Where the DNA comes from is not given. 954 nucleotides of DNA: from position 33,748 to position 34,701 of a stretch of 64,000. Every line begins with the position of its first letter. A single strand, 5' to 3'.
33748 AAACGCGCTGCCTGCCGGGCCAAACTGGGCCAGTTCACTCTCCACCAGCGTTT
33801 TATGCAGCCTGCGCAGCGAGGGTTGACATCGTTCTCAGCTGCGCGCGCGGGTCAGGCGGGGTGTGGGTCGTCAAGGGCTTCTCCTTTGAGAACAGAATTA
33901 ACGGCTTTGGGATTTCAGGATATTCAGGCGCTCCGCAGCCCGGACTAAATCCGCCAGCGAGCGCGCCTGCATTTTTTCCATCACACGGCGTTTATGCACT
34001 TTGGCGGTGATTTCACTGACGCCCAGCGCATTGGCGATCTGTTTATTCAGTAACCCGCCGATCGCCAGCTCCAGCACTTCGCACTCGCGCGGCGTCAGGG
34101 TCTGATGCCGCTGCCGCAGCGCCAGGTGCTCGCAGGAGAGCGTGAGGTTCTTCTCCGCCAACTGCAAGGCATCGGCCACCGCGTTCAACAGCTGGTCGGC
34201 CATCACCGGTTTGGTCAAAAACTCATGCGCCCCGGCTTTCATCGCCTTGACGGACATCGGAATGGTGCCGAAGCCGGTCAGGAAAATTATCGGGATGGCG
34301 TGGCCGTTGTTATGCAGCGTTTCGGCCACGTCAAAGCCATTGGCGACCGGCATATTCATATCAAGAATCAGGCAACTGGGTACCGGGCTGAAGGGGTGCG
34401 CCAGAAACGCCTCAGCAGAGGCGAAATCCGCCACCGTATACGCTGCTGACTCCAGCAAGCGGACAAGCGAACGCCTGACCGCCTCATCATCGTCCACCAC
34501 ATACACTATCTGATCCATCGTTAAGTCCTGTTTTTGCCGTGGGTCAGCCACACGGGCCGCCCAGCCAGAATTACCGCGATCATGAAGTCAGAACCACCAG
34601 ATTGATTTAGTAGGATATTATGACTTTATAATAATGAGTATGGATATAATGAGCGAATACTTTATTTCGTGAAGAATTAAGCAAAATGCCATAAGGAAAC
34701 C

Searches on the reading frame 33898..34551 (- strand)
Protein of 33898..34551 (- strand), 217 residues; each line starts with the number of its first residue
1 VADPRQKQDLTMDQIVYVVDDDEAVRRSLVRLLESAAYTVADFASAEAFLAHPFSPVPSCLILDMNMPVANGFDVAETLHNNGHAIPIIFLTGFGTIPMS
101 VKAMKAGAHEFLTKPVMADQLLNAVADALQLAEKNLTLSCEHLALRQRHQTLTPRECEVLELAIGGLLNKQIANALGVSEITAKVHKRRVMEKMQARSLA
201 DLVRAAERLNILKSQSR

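Call 42: search_protein_families(library=pfam, proteins=[window:33898-34551:-], max_evalue=0.1)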
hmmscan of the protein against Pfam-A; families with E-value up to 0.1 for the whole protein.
window:33898-34551:- (217 aa): 6 families
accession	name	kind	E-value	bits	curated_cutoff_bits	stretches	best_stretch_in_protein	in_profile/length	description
PF00072.30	Response_reg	-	1.6e-26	93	30.2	1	16-125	1-110/111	Response regulator receiver domain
PF00196.25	GerE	-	3.6e-20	71.8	23.5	1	150-206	1-57/57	Bacterial regulatory proteins, luxR family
PF08281.18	Sigma70_r4_2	-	7.8e-07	29.1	25.7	1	143-194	2-54/54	Sigma-70, region 4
PF04545.22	Sigma70_r4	-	0.00013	21.9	24.1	1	150-195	3-49/50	Sigma-70, region 4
PF04967.18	HTH_10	-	0.029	14.6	23.1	0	170-193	27-50/53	HTH DNA binding domain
PF07638.17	Sigma70_ECF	-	0.044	14.1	21.1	1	122-193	108-178/185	ECF sigma factor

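Call 80: search_protein_families(library=ncbifam, proteins=[window:33898-34551:-], max_evalue=0.00001)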
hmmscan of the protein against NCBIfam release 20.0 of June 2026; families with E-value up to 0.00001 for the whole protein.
window:33898-34551:- (217 aa): 76 families (the best 25 are shown)
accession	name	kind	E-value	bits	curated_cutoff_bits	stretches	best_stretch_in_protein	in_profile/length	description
NF006900.1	PRK09390.1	equivalog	9.8e-53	178.7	255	1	11-206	2-197/203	response regulator FixJ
NF040749.1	tetrathio_RR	equivalog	9.9e-47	159.1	290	1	15-207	1-189/191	tetrathionate respiration response regulator TtrR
NF047793.1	ResRegPgtA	equivalog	2.3e-23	82.7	650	1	11-134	3-126/414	two-component system response regulator PgtA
NF011896.0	PRK15369.1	equivalog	5.2e-21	75.2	242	1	15-211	5-209/211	two component system response regulator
NF007935.0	PRK10651.1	equivalog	1.3e-20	73.6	250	1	14-199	7-203/216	two-component system response regulator NarL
TIGR01818.1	ntrC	equivalog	7.5e-20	71.1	558.6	1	16-140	1-125/463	nitrogen regulation protein NR(I)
NF033791.1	ActR_PrrA_rreg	equivalog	7e-19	68.5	250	1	14-127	2-115/173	ActR/PrrA/RegA family redox response regulator transcription factor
NF047785.1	respo_reg_MadR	equivalog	7e-19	68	300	1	17-211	4-208/209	MadR family response regulator transcription factor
NF007708.0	PRK10403.1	equivalog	3.4e-18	65.9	343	1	16-198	9-200/215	nitrate/nitrite response regulator protein NarP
NF052445.1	RespRegMctR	equivalog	4.1e-18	65.6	300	1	16-206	4-199/205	two-component system response regulator MctR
NF007685.0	PRK10360.1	equivalog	5.2e-17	62.3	258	1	16-202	4-188/196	response regulator transcription factor UhpA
NF051870.1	NAssimRespRegNtrX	equivalog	2.8e-16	59.4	600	1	16-149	4-135/452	nitrogen assimilation response regulator NtrX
NF045944.1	ResRegRpaBCyano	equivalog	8.1e-16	58.1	330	1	18-131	2-114/229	response regulator transcription factor RpaB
NF041830.1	RR_TF_ErdR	exception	2.3e-15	56.9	390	1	41-200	35-199/213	response regulator transcription factor ErdR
NF041946.1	LuxO_transreg_Vib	equivalog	3.1e-15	55.9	800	1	49-135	32-118/463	quorum-sensing sigma-54 dependent transcriptional regulator LuxO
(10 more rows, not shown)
